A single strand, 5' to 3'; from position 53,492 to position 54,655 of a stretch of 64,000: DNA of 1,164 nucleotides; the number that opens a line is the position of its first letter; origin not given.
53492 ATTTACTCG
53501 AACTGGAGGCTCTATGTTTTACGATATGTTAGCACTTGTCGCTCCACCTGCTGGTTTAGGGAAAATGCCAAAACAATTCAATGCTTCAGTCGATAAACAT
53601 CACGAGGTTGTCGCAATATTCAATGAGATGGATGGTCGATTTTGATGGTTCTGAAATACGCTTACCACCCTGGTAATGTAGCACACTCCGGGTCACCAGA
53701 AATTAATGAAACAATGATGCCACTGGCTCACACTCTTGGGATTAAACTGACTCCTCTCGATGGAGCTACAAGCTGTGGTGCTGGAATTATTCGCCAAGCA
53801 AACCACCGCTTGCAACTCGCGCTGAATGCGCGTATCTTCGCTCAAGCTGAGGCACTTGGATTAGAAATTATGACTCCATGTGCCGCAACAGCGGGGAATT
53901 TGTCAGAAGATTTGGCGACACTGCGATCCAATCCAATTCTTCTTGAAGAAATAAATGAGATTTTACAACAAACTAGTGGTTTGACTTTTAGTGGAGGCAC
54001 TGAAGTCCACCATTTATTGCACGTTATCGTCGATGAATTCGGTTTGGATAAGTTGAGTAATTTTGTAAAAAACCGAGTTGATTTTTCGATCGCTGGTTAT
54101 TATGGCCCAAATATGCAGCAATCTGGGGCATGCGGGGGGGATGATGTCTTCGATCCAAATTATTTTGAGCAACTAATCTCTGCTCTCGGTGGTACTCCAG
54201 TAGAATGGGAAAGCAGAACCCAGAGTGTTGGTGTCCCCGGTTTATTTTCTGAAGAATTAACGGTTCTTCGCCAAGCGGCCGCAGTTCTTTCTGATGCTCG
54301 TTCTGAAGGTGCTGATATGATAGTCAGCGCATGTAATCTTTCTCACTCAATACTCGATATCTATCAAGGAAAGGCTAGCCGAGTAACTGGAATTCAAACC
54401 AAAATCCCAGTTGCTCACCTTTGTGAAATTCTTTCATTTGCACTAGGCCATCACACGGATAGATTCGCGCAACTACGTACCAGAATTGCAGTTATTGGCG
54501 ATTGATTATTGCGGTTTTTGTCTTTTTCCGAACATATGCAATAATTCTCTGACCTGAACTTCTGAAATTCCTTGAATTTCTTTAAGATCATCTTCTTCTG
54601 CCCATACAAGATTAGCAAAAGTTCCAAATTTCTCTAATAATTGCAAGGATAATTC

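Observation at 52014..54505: Flavodoxin fused to an SdhB-like protein with no Fe-S cysteines, coupled to a CCG-degenerate HdrB/SdhE-like partner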

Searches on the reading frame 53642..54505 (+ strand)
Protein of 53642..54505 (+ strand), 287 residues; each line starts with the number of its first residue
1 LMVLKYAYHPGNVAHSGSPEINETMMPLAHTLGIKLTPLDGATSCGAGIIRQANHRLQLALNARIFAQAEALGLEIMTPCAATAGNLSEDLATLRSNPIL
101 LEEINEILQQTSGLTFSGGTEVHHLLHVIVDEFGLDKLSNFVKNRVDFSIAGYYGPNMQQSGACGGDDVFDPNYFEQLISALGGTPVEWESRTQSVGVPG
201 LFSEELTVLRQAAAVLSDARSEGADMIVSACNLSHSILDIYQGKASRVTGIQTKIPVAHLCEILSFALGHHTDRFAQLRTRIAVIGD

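Call 3: search_protein_families(library=pfam, proteins=[window:53642-54505:+], max_evalue=1)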
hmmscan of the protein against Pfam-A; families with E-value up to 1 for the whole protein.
window:53642-54505:+ (287 aa): 2 families
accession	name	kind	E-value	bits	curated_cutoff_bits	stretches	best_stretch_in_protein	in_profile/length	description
PF02754.22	CCG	-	3.9e-08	33.7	20.6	1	6-81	1-78/85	Cysteine-rich domain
PF01177.27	Asp_Glu_race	-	0.021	15.1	31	1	211-276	52-112/211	Asp/Glu/Hydantoin racemase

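Call 4: search_protein_families(library=ncbifam, proteins=[window:53642-54505:+], max_evalue=1)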
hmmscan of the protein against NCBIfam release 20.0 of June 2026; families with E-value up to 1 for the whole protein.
window:53642-54505:+ (287 aa): 3 families
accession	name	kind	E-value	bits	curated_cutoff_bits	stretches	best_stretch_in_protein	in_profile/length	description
TIGR03288.1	CoB_CoM_SS_B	equivalog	6.1e-34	117.6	345.15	1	5-276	1-275/290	CoB--CoM heterodisulfide reductase subunit B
NF042965.1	MFR_anch_SdhE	equivalog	4e-32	111.9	500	1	5-273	2-267/282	8-methylmenaquinol:fumarate reductase membrane anchor subunit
NF041780.1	hetero_SS_HdrB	equivalog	5.1e-07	29.3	450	1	40-280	39-293/304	ferredoxin:CoB-CoM heterodisulfide reductase subunit HdrB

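Call 11: find_homologous_proteins(query=window:53645-54505:+, max_evalue=0.001)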
Query window:53645-54505:+ (286 aa): 557 proteins with E <= 0.001 among 3956 candidates; the best 120 are listed.
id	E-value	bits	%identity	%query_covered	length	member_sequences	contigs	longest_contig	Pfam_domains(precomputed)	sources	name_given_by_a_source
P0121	5.1e-185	631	99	100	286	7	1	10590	PF02754.22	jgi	jgi:succinate dehydrogenase / fumarate reductase cytochrome b subunit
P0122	5.1e-183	625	86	100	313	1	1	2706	PF02754.22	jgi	-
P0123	1.6e-177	607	94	100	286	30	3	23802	PF02754.22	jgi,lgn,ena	jgi:succinate dehydrogenase / fumarate reductase cytochrome b subunit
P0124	1.6e-172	590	93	100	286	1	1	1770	PF02754.22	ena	-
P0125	1.9e-172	590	93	100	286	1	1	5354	PF02754.22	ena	-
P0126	2.9e-139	481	74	100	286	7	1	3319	PF02754.22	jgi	jgi:heterodisulfide reductase subunit B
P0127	5.8e-139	480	74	100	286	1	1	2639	PF02754.22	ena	-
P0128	1.1e-138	479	73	100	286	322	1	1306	PF02754.22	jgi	-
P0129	1.9e-138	479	74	100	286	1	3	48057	PF02754.22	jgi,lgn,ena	jgi:succinate dehydrogenase / fumarate reductase cytochrome b subunit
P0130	2.7e-138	478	74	100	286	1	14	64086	PF02754.22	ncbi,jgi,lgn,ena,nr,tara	ncbi:MAG: CoB--CoM heterodisulfide reductase iron-sulfur subunit B family protein [Candidatus Poseid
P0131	4.0e-138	478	73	100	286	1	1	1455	PF02754.22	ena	-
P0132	6.9e-138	477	74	100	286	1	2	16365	PF02754.22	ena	-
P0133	8.8e-138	476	73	100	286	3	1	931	PF02754.22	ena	-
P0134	9.5e-138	476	73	100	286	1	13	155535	PF02754.22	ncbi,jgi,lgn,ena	jgi:succinate dehydrogenase / fumarate reductase cytochrome b subunit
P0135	4.3e-137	474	72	100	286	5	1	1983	PF02754.22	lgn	-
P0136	4.7e-137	474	73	100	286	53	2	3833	PF02754.22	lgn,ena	-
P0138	6.9e-137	473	72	100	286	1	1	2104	PF02754.22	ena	-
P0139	2.7e-136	472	73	99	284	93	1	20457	PF02754.22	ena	-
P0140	3.2e-136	471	72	100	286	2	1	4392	PF01177.28,PF02754.22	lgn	-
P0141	4.3e-136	471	73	100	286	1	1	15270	PF02754.22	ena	-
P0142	4.3e-136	471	73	100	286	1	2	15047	PF02754.22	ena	-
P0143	5.4e-136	471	73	100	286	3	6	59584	PF02754.22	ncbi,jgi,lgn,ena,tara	tara:strand:+ start:4028 stop:4888 length:861 start_codon:yes stop_codon:yes gene_type:complete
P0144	5.7e-136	470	73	100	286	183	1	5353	PF02754.22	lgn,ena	-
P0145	5.9e-136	470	73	99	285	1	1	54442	PF02754.22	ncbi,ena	-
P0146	7.6e-136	470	73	99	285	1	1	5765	PF02754.22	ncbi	-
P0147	8.2e-136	470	73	100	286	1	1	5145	PF02754.22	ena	-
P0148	8.2e-136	470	72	100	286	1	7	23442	PF02754.22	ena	-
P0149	1.2e-135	469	72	100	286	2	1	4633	PF02754.22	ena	-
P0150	1.5e-135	469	73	100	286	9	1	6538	PF02754.22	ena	-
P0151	1.5e-135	469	71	100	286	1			PF02754.22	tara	tara:strand:- start:2081 stop:2941 length:861 start_codon:yes stop_codon:yes gene_type:complete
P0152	1.6e-135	469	72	100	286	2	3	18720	PF02754.22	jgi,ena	-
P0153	1.8e-135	469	73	99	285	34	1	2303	PF02754.22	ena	-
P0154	2.5e-135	468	73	100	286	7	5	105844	PF02754.22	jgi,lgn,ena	-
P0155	3.3e-135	468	72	100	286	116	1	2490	PF01177.28,PF02754.22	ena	-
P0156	3.6e-135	468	72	99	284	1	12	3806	PF02754.22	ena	-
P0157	3.9e-135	468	72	100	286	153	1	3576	PF02754.22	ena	-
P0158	4.3e-135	468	73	100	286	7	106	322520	PF02754.22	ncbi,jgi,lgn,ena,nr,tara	ncbi:MAG: heterodisulfide reductase-related iron-sulfur binding cluster [Candidatus Thalassarchaeace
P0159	4.7e-135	467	73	100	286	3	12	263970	PF02754.22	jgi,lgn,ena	-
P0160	5.2e-135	467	72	99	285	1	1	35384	PF02754.22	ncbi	-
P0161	1.1e-134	466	71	100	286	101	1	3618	PF02754.22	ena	-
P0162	1.6e-134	466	72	100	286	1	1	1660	PF02754.22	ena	-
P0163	2.0e-134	465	71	100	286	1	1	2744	PF02754.22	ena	-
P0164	2.4e-134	465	71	99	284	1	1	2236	PF02754.22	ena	-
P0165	2.8e-134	465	71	100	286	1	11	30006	PF02754.22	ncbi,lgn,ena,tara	tara:strand:- start:1890 stop:2750 length:861 start_codon:yes stop_codon:yes gene_type:complete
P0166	3.3e-134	465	72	100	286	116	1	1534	PF02754.22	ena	-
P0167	4.0e-134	464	73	100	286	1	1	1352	PF02754.22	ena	-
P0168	4.1e-134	464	72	100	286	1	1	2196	PF02754.22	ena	-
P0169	4.3e-134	464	72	100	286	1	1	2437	PF02754.22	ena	-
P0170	5.8e-134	464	72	100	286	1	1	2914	PF02754.22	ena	-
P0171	5.8e-134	464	72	100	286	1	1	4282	PF02754.22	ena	-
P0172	6.3e-134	464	72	99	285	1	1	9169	PF02754.22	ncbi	-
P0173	9.1e-134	463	72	100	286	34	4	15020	PF02754.22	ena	-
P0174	1.0e-133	463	72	100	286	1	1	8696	PF02754.22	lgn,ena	-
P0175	1.0e-133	463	72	100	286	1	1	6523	PF02754.22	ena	-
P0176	1.1e-133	463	72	100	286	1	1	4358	PF02754.22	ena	-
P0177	1.2e-133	463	72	100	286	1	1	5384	PF02754.22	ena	-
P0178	1.3e-133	463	72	100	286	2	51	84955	PF02754.22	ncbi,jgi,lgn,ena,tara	ncbi:MAG: heterodisulfide reductase-related iron-sulfur binding cluster [Candidatus Thalassarchaeum 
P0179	1.4e-133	463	72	100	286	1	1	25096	PF02754.22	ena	-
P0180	1.4e-133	463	72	100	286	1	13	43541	PF02754.22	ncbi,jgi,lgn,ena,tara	tara:strand:+ start:6100 stop:6960 length:861 start_codon:yes stop_codon:yes gene_type:complete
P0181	1.4e-133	463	72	100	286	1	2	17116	PF02754.22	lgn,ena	-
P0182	1.4e-133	463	72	100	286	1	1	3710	PF02754.22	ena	-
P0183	1.5e-133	463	72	100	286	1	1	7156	PF02754.22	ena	-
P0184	1.5e-133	463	72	100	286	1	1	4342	PF02754.22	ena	-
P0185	1.8e-133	462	71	100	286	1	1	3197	PF02754.22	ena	-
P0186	2.0e-133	462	72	100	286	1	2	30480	PF02754.22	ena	-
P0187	2.0e-133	462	72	100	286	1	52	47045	PF02754.22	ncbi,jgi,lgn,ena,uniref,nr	ncbi:MAG: heterodisulfide reductase-related iron-sulfur binding cluster [Candidatus Poseidoniales ar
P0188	2.1e-133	462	72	100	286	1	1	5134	PF02754.22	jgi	-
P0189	2.1e-133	462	72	100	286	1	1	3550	PF02754.22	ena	-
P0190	2.1e-133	462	72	100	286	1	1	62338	PF02754.22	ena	-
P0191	2.1e-133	462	72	100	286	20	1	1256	PF02754.22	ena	-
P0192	2.5e-133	462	71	100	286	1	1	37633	PF02754.22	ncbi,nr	ncbi:MAG: hypothetical protein CND01_02495 [Marine Group II euryarchaeote MED-G34]|nr:MAG: hypotheti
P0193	2.6e-133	462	72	100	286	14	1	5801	PF02754.22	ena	-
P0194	2.7e-133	462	72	100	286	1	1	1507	PF02754.22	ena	-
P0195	2.7e-133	462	72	100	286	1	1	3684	PF02754.22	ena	-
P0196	2.8e-133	462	71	100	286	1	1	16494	PF02754.22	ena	-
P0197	2.8e-133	462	72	100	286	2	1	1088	PF02754.22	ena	-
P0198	3.8e-133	461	72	100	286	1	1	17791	PF02754.22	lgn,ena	-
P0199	3.8e-133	461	72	100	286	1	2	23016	PF02754.22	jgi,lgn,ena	-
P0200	3.8e-133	461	72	100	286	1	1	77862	PF02754.22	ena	-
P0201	5.3e-133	461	72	100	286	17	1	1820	PF02754.22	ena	-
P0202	5.5e-133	461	71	100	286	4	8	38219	PF02754.22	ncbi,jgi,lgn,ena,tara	tara:strand:+ start:4140 stop:5000 length:861 start_codon:yes stop_codon:yes gene_type:complete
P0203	5.5e-133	461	72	100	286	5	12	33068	PF02754.22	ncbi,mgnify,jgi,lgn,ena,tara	mgnify:CR=1 FL=1|tara:strand:+ start:1242 stop:2102 length:861 start_codon:yes stop_codon:yes gene_t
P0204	5.7e-133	461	71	100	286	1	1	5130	PF02754.22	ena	-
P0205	6.6e-133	460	72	100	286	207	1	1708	PF02754.22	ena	-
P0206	7.1e-133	460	71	100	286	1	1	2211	PF02754.22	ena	-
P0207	7.4e-133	460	72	100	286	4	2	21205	PF02754.22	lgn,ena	-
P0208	8.1e-133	460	71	100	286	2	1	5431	PF02754.22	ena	-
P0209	1.0e-132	460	71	100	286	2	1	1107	PF02754.22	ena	-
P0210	1.0e-132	460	72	100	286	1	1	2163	PF02754.22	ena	-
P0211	1.2e-132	460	70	100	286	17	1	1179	PF02754.22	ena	-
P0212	1.3e-132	459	71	100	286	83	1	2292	PF02754.22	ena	-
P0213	1.4e-132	459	72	99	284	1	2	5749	PF02754.22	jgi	jgi:succinate dehydrogenase / fumarate reductase cytochrome b subunit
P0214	1.4e-132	459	70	100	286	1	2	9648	PF02754.22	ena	-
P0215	1.6e-132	459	71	100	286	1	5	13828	PF02754.22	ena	-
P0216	1.8e-132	459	71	100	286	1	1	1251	PF02754.22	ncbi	-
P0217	2.1e-132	459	71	100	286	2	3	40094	PF02754.22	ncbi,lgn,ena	-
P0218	2.2e-132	459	71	100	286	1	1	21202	PF02754.22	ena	-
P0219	2.3e-132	459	71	100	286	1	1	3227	PF02754.22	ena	-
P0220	6.1e-132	457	70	100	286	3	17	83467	PF02754.22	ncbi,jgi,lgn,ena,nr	ncbi:MAG TPA: CoB--CoM heterodisulfide reductase iron-sulfur subunit B family protein [Candidatus Th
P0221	6.3e-132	457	70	100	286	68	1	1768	PF02754.22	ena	-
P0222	6.7e-132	457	71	100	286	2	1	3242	PF02754.22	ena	-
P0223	9.1e-132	457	71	100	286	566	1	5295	PF02754.22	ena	-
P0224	9.7e-132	457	70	100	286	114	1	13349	PF02754.22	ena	-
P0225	1.2e-131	456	70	100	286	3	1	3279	PF02754.22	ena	-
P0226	1.4e-131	456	70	100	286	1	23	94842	PF02754.22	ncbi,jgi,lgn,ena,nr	ncbi:MAG: heterodisulfide reductase-related iron-sulfur binding cluster [Candidatus Thermoplasmatota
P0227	1.6e-131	456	71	100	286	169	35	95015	PF02754.22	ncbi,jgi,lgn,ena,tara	tara:strand:+ start:36 stop:896 length:861 start_codon:yes stop_codon:yes gene_type:complete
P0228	5.1e-131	454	69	100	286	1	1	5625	PF02754.22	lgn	-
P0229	5.7e-131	454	71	100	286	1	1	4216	PF02754.22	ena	-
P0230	5.9e-131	454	70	100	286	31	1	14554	PF02754.22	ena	-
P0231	5.9e-131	454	70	100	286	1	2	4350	PF02754.22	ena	-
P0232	8.3e-131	454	70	100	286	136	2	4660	PF02754.22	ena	-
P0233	8.7e-131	453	71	100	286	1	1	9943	PF02754.22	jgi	jgi:succinate dehydrogenase / fumarate reductase cytochrome b subunit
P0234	1.3e-130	453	71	100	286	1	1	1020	PF02754.22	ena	-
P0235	1.3e-130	453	70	100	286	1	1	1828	PF02754.22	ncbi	-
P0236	2.1e-130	452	70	100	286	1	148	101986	PF02754.22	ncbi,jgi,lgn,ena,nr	ncbi:MAG: heterodisulfide reductase-related iron-sulfur binding cluster [Candidatus Thermoplasmatota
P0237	2.1e-130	452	70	100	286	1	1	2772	PF02754.22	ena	-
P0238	2.2e-130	452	71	100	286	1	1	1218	PF02754.22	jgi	jgi:succinate dehydrogenase / fumarate reductase cytochrome b subunit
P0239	2.2e-130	452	69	100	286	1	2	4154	PF02754.22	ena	-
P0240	2.8e-130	452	70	100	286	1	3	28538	PF02754.22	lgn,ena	-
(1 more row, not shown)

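Call 13: search_solved_structures(query=window:53645-54505:+, max_evalue=1, show_alignments=3)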
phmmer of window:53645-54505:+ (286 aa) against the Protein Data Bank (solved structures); distinct sequences matched with E-value up to 1: 5.
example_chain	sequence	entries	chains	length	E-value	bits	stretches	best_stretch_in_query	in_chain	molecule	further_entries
8rvv_B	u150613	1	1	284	3.5e-29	105.5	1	4-269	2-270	H(2):CoB-CoM heterodisulfide,ferredoxin reductase subunit B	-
8rvu_b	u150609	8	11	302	4.2e-29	105.2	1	4-269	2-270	H(2):CoB-CoM heterodisulfide,ferredoxin reductase subunit B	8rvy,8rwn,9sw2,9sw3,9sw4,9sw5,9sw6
9sfi_C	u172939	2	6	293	1.8e-22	83.4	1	4-270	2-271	H(2)/formate:CoB-CoM heterodisulfide,ferredoxin reductase subunit B2 | Heterodisulfide reductase subunit B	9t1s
5odc_B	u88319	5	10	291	1.6e-20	77.1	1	4-271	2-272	Heterodisulfide reductase, subunit B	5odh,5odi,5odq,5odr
7bkb_B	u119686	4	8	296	1.2e-18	70.8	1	4-270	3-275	CoB--CoM heterodisulfide reductase subunit B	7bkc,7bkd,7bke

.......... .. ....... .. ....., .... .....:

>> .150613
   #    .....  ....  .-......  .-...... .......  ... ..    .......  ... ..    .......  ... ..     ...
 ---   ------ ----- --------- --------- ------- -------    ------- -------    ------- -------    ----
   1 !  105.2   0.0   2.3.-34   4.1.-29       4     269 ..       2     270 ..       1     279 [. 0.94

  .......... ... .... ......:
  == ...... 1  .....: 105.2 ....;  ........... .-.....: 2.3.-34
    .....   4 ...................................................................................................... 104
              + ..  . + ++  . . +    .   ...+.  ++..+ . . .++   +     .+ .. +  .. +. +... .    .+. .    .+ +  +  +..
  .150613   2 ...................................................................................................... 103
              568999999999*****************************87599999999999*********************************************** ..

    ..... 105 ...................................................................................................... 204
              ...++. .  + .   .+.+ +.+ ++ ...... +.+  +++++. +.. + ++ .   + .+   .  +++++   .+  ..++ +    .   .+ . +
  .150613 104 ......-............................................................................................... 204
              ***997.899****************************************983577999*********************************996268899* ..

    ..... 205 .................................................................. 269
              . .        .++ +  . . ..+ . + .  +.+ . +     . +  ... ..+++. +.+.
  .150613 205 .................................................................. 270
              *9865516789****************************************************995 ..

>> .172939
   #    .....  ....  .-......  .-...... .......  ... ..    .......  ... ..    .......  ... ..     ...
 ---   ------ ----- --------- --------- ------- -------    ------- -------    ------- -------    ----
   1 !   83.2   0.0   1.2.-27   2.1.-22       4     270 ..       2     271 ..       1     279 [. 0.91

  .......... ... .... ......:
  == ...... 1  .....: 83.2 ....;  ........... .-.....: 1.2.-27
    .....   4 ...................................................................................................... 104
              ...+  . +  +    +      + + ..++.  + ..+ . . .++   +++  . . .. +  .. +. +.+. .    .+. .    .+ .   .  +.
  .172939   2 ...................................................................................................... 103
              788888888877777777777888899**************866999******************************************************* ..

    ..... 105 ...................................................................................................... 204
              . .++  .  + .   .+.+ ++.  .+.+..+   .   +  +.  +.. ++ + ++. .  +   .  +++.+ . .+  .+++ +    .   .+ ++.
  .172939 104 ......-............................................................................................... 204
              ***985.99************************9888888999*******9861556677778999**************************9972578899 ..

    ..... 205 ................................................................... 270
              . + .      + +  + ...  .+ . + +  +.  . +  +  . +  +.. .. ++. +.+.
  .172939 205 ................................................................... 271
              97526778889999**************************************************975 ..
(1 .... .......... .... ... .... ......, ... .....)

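Call 87: predict_structure(alignment_id=A8)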
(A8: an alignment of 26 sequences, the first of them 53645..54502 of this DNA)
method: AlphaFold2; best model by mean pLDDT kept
length: 286 residues; sequences in the alignment: 26
mean_pLDDT: 78.1   pTM: 0.81
mean pLDDT of the five models: 78.1, 77.6, 65.7, 63.0, 61.8
residues with pLDDT >= 90: 80; 70-90: 131; 50-70: 50; < 50: 25
segments of 3 or more residues with pLDDT < 50: 158-166, 194-200
pLDDT, mean of each block of 10 residues (from residue 1): 83 59 84 88 63 85 93 90 83 94 95 92 88 91 89 57 47 87 85 49 69 82 86 69 76 81 84 55 47
secondary structure, 60 per line:
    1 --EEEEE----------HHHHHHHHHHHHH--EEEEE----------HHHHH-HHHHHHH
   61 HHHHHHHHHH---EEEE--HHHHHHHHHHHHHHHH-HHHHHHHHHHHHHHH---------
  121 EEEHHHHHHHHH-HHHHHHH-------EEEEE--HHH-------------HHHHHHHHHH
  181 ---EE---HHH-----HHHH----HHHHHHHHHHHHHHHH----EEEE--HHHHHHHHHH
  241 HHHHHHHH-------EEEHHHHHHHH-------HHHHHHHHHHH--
elements in order: E3-7 H18-30 E33-37 H48-52 H54-70 E74-77 H80-95 H97-111 E121-123 H124-132 H134-140 E148-152 H171-180 H197-200 H205-220 E225-228 H231-248 E256-258 H259-266 H274-284

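Call 89: fold_search(model_id=the predicted structure, library=pdb)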
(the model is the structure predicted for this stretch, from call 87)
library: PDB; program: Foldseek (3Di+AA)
matches with E <= 10: 864; with E <= 0.001: 9
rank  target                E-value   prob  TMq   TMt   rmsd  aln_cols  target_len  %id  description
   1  8rvu_B                3.4e-17  1.00  0.85  0.85   3.1       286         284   28  CryoEM structure of the Elp-Hdr complex of Methanothermobacter marburgensis state 2 (composite structure) (released 2025-05-14)
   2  7bkb_B                3.6e-17  1.00  0.85  0.82   3.1       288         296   26  Formate dehydrogenase - heterodisulfide reductase - formylmethanofuran dehydrogenase complex from Methanospirillum hun (released 2021-09-29)
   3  8rwn_B                3.8e-17  1.00  0.84  0.85   3.1       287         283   28  CryoEM structure of the Hdr(ABC)2 subunits of the Elp-Hdr complex of Methanothermobacter marburgensis (released 2025-05-14)
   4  5odc_B                7.0e-17  1.00  0.85  0.84   3.0       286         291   23  Heterodisulfide reductase / [NiFe]-hydrogenase complex from Methanothermococcus thermolithotrophicus at 2.3 A resoluti (released 2017-08-30)
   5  8rvy_b                7.4e-17  1.00  0.84  0.84   3.5       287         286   28  CryoEM structure of the Elp-Hdr complex of Methanothermobacter marburgensis state 1 (composite structure) (released 2025-05-14)
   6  8rvy_B                1.1e-16  1.00  0.83  0.83   2.6       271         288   29  CryoEM structure of the Elp-Hdr complex of Methanothermobacter marburgensis state 1 (composite structure) (released 2025-05-14)
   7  3kwl                  6.6e-09  1.00  0.68  0.41   4.6       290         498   16  Crystal structure of a hypothetical protein from Helicobacter pylori (released 2010-12-01)
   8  9a6l_A                6.1e-07  1.00  0.64  0.75   4.6       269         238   12  Integrative model of LUTA-LUTB by crosslinking MS and deep learning (released 2024-09-18)
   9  9ojn                  1.6e-05  1.00  0.61  0.26  11.1       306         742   16  Structure of Mycobacterium smegmatis EtfD (released 2025-05-21)
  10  3ixm                  2.5e-03  0.93  0.27  0.31  12.9       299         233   12  Structure of the Gly74Cys mutant of arylmalonate decarboxylase in the sulfate ion associated form (released 2010-02-23)
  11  3s81_A                2.8e-03  0.99  0.34  0.40  11.3       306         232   11  Crystal Structure of Putative Aspartate Racemase from Salmonella Typhimurium (released 2011-06-15)
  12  3s7z_B                3.3e-03  0.98  0.33  0.39  11.3       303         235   11  Crystal Structure of Putative Aspartate Racemase from Salmonella Typhimurium Complexed with Succinate (released 2011-10-05)
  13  3s81_C                5.5e-03  0.97  0.34  0.39  11.6       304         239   10  Crystal Structure of Putative Aspartate Racemase from Salmonella Typhimurium (released 2011-06-15)
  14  3s81_B                5.8e-03  0.97  0.33  0.38  11.4       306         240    9  Crystal Structure of Putative Aspartate Racemase from Salmonella Typhimurium (released 2011-06-15)
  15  2jfo_A                6.1e-03  0.96  0.34  0.36  11.1       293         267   14  Crystal structure of Enterococcus faecalis glutamate racemase in complex with D- and L-Glutamate (released 2007-07-03)
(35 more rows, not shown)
